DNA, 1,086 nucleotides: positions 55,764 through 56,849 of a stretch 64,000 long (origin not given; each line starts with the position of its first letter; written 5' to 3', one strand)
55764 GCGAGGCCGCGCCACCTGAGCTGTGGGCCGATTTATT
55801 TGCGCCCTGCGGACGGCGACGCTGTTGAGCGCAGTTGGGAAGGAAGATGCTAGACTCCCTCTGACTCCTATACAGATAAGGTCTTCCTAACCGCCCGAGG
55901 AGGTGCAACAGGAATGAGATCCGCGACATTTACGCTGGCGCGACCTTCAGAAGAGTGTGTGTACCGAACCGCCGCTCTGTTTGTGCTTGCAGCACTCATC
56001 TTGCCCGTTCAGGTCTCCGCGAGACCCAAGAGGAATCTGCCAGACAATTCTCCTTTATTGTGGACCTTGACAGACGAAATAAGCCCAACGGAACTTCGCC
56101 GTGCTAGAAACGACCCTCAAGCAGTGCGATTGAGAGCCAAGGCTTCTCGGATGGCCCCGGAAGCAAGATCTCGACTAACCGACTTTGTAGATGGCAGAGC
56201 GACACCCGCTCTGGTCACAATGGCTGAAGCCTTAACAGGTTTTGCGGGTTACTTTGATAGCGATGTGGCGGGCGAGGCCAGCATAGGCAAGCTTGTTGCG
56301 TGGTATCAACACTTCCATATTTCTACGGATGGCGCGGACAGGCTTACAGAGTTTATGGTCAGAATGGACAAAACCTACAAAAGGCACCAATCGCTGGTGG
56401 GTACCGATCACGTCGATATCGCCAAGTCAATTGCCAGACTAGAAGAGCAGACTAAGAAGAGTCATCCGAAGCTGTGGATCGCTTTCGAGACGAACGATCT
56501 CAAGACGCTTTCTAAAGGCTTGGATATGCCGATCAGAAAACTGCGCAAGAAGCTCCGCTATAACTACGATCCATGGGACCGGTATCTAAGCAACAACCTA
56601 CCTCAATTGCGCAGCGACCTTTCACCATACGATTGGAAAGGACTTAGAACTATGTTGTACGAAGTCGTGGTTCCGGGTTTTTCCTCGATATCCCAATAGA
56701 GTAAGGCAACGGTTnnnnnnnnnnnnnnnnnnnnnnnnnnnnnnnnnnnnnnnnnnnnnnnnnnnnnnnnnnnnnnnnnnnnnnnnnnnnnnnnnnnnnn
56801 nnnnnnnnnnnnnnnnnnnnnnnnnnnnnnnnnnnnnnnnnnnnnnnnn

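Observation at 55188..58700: Low-GC genomic island inserted next to tRNA-Arg(ACG), carrying a decayed transposase and three exported proteins of unknown function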

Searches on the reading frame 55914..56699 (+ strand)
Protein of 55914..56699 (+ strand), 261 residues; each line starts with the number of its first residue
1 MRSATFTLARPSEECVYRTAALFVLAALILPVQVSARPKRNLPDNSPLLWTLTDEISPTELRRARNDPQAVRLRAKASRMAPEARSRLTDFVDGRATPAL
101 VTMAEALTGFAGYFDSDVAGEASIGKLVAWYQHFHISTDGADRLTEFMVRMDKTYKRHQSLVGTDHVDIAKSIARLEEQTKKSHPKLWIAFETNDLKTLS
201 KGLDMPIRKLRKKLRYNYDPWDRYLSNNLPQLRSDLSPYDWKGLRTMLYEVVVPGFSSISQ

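Call 5: search_protein_families(library=pfam, proteins=[window:55914-56699:+], max_evalue=1)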
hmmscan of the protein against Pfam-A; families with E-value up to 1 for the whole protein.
window:55914-56699:+ (261 aa): 2 families
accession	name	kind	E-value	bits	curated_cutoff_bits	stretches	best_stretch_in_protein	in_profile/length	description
PF19566.4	Snx8_BAR_dom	-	0.037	13.9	27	1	149-212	48-105/258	Sorting nexin 8/Mvp1 BAR domain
PF00456.26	Transketolase_N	-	0.12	11.7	22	1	116-175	165-228/334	Transketolase, thiamine diphosphate binding domain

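Call 7: search_protein_families(library=ncbifam, proteins=[window:55914-56699:+], max_evalue=1)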
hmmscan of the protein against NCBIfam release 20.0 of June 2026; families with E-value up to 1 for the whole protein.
window:55914-56699:+ (261 aa): 0 families

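Call 8: search_protein_families(library=padloc, proteins=[window:55914-56699:+], max_evalue=1)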
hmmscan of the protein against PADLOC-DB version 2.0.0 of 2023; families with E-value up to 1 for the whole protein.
window:55914-56699:+ (261 aa): 0 families
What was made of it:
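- No PADLOC hit and no hit to any toxin or immunity family (calls 5, 7, 8). g1 is encoded upstream, is larger than the passenger domain, and has its own signal peptide.
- Tried and rejected: Anti-phage defence: no PADLOC hit (call 8).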

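Call 21: find_homologous_proteins(query=window:55914-56699:+)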
Query window:55914-56699:+ (261 aa): 1 proteins with E <= 0.001 among 1591 candidates.
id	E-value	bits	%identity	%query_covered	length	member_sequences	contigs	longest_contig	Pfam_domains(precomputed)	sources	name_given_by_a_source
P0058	1.0e-170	584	100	100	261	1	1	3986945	-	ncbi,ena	-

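Call 26: search_protein_representatives(protein=window:55914-56699:+)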
Query: 261 residues. Proteins with E-value up to 0.001 (for the whole library): 68; up to 1e-10: 10; up to 1e-30: 4. The best 68 are listed.
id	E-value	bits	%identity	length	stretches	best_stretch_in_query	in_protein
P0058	3.3e-171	583.6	100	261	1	1-261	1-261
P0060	4.4e-58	213.0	45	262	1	15-259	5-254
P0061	1.7e-42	162.0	45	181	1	87-261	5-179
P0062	2.0e-37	145.4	35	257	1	28-254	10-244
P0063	9.7e-18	80.9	34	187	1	84-256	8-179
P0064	1.9e-13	66.8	30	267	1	23-256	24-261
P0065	2.1e-12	63.4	30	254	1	18-254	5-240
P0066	4.8e-12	62.2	32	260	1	33-254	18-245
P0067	5.4e-11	58.8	28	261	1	21-255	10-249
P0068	6.7e-11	58.5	29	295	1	13-256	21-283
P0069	3.7e-10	56.1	32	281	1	23-258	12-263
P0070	5.8e-10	55.4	30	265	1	21-257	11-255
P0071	1.2e-09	54.4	31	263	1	8-255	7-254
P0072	1.6e-09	54.0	29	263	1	42-252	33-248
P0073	2.1e-09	53.6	29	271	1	41-260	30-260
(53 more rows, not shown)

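Call 34: find_encoding_contigs(protein=P0062, flank=6000, max_places=3)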
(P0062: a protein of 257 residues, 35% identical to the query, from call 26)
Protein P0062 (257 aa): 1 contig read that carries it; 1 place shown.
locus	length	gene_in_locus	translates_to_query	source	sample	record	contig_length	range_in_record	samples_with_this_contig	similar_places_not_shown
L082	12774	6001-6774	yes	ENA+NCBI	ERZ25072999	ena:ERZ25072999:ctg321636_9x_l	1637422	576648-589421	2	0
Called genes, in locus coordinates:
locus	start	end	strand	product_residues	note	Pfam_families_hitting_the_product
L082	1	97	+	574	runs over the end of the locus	PF05157:MshEN, PF00437:T2SSE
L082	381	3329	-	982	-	PF04313:HSDR_N (faint), PF02384:N6_Mtase (weak), PF01170:UPF0020 (faint), PF20473:MmeI_Mtase, PF07669:Eco57I, PF12950:TaqI_C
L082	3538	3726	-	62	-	PF01923:Cob_adeno_trans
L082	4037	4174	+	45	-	-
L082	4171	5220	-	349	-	-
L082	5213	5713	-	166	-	-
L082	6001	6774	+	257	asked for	-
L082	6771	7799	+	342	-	PF26745:SPM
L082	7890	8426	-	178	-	PF01923:Cob_adeno_trans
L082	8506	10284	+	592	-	PF00425:Chorismate_bind, PF01063:Aminotran_4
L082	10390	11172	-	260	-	PF13555:AAA_29 (weak), PF02463:SMC_N (faint), PF00005:ABC_tran, PF13304:AAA_21 (faint)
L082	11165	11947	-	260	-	PF00005:ABC_tran, PF02463:SMC_N (faint), PF13304:AAA_21 (faint)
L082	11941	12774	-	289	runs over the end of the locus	PF00528:BPD_transp_1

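Call 40: search_solved_structures(query=window:55914-56699:+, max_evalue=10, show_alignments=1)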
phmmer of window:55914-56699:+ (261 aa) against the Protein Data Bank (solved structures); distinct sequences matched with E-value up to 10: 10.
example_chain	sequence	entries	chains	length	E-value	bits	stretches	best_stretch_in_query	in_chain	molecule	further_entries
5uyo_A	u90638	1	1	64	0.08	15.6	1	164-203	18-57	HEEH_rd4_0097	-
3s84_A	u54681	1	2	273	0.34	13.5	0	171-240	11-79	Apolipoprotein A-IV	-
9hx4_F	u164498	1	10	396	0.49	13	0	166-242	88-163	Apolipoprotein A-IV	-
5hgx_A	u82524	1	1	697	0.68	12.6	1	116-185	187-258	Transketolase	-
4ney_A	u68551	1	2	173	0.69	12.5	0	183-213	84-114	Engineered protein OR277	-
5i5e_A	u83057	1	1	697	0.69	12.5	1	116-185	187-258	Transketolase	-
5hje_A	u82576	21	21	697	0.69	12.5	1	116-185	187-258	Transketolase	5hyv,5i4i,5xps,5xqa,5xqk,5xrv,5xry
5i51_A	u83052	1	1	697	0.7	12.5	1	116-185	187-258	Transketolase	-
5i5g_A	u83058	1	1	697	0.7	12.5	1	116-185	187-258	Transketolase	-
4nez_A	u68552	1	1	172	0.95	12.1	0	186-213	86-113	Engineered protein OR276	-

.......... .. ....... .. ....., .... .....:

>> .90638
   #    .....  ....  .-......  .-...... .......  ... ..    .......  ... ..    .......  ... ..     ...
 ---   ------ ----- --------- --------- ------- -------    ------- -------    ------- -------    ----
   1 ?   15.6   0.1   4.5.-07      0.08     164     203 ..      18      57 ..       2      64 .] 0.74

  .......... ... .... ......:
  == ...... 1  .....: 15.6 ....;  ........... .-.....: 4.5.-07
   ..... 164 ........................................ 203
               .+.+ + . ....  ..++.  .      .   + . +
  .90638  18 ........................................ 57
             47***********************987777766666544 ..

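Call 51: find_related_loci(query=A3, collection=metagenome_contigs, flank=5000)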
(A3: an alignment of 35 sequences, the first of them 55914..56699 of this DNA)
Query A3 (261 aa) in metagenome_contigs; peptide patterns used: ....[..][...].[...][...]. (x = any residue, [..] = any of these).
78 stretches matched a pattern; 12 encode a relative of the query (tblastn E <= 1e-3); 12 distinct loci.
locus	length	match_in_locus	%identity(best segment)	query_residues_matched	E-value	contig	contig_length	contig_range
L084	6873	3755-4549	26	10-255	1e-15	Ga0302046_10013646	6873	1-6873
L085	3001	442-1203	25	20-253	3e-15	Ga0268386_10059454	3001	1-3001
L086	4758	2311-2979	27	34-257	2e-14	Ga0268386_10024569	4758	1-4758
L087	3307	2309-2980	27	43-259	4e-14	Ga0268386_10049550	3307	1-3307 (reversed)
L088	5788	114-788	26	34-259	7e-13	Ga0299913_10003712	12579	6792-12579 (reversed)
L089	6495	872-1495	26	45-251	1e-11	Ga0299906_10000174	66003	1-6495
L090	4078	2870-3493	26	45-251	1e-11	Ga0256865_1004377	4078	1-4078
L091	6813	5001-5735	26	22-253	4e-11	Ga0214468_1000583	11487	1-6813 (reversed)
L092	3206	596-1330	26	22-253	4e-11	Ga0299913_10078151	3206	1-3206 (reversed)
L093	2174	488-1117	24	50-260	4e-11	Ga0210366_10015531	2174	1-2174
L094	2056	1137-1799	25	41-253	7e-9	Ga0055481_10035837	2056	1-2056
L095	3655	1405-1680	37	30-115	1e-8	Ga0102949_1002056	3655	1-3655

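Call 65: predict_structure(alignment_id=A3)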
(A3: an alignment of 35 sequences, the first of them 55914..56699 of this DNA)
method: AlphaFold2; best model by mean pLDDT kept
length: 261 residues; sequences in the alignment: 35
mean_pLDDT: 89.3   pTM: 0.79
mean pLDDT of the five models: 89.3, 89.2, 89.1, 89.0, 88.6
residues with pLDDT >= 90: 171; 70-90: 68; 50-70: 19; < 50: 3
segments of 3 or more residues with pLDDT < 50: 1-3
pLDDT, mean of each block of 10 residues (from residue 1): 53 80 74 60 93 97 93 89 84 95 96 86 92 98 97 92 88 96 93 94 97 91 96 98 98 91 74
secondary structure, 60 per line:
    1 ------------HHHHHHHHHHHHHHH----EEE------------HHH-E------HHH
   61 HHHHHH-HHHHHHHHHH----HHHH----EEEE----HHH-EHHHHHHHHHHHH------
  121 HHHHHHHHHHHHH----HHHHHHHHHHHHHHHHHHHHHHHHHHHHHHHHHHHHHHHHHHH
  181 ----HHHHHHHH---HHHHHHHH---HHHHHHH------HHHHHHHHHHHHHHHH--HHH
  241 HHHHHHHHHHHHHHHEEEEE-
elements in order: H13-27 E32-34 H58-66 H68-77 H82-85 E90-93 H103-114 H121-133 H138-180 H185-192 H196-203 H207-213 H220-235 H238-255 E256-260
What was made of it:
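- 55914..56699 (+): g1: 261-aa exported all-alpha protein, the partner of g2. It has a GAGGAGG Shine-Dalgarno sequence upstream, a signal peptide of about residues 1-36, and a conserved mature N-terminus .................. AF2 pLDDT 89, all helical (call 65).
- On FrpD-like partner lipoprotein: The AF2 model is all helical (call 65).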

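Call 80: search_protein_families(library=phrogs, proteins=[window:55914-56699:+], max_evalue=0.1)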
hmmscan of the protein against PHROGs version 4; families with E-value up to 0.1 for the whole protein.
window:55914-56699:+ (261 aa): 0 families

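Call 84: search_solved_structures(query=A3, max_evalue=10)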
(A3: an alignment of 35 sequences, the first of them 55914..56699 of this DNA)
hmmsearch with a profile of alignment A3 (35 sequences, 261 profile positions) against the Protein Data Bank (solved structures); distinct sequences matched with E-value up to 10: 21.
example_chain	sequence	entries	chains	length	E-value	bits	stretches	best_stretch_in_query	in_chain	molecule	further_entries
9r2b_B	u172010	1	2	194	1.7e-05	27.8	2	118-175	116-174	de novo-designed alpha-helical barrel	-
8vd6_A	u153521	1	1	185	2.2e-05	27.4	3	151-215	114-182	CAP REPEAT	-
9s1t_A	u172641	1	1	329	0.00028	23.8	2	118-185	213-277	De novo designed helical barrel - 6H5L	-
2p06_A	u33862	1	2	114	0.019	17.8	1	218-245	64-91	Hypothetical protein AF_0060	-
6dmp_B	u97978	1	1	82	0.28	13.9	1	137-194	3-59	Designed orthogonal protein DHD13_XAAA_B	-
4hpq_C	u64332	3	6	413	0.29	13.9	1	124-198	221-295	Atg17 | KLTH0D15642p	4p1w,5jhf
1zq1_C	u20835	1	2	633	0.32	13.7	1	125-192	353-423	Glutamyl-tRNA(Gln) amidotransferase subunit E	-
3e3m_A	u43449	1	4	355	0.34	13.7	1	127-216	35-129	Transcriptional regulator, LacI family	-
9mrb_A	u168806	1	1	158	0.39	13.5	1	120-215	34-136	dad_t1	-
5j0k_A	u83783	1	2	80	0.45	13.3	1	136-204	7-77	designed protein 2L4HC2_23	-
6egc_A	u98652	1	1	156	0.46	13.2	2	134-205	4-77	SC_2L4HC2_23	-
1gc8_A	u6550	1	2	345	0.96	12.2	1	130-202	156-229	3-ISOPROPYLMALATE DEHYDROGENASE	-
7bqb_A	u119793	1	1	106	1.2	11.9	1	133-209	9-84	NF6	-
1dr8_A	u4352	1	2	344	1.4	11.7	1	130-202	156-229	3-ISOPROPYLMALATE DEHYDROGENASE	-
1osj_A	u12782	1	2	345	1.4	11.7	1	130-202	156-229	3-ISOPROPYLMALATE DEHYDROGENASE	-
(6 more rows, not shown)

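Call 90: search_protein_families(library=pfam, proteins=[L082:4171-5220:-, L082:5213-5713:-, L084:4588-5898:+, L088:827-1855:+, L095:2127-3203:+], max_evalue=0.01)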
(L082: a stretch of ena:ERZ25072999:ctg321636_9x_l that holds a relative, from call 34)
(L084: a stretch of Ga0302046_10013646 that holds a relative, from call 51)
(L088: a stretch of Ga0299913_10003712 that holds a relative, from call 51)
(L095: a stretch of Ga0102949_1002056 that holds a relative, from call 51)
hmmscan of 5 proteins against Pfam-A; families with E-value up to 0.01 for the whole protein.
L082:4171-5220:- (349 aa): 1 family
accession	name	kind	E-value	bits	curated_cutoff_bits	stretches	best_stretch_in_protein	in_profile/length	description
PF17874.7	TPR_MalT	-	0.0022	17.8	45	1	113-202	1-89/336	MalT-like TPR region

L082:5213-5713:- (166 aa): 2 families
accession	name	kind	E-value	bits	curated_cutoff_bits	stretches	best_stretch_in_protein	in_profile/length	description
PF01381.28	HTH_3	-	0.003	18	23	1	27-69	11-53/55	Helix-turn-helix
PF05034.18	MAAL_N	-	0.0071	16.5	27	0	11-72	92-154/159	Methylaspartate ammonia-lyase N-terminus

L084:4588-5898:+ (437 aa): 0 families

L088:827-1855:+ (343 aa): 0 families

L095:2127-3203:+ (359 aa): 0 families
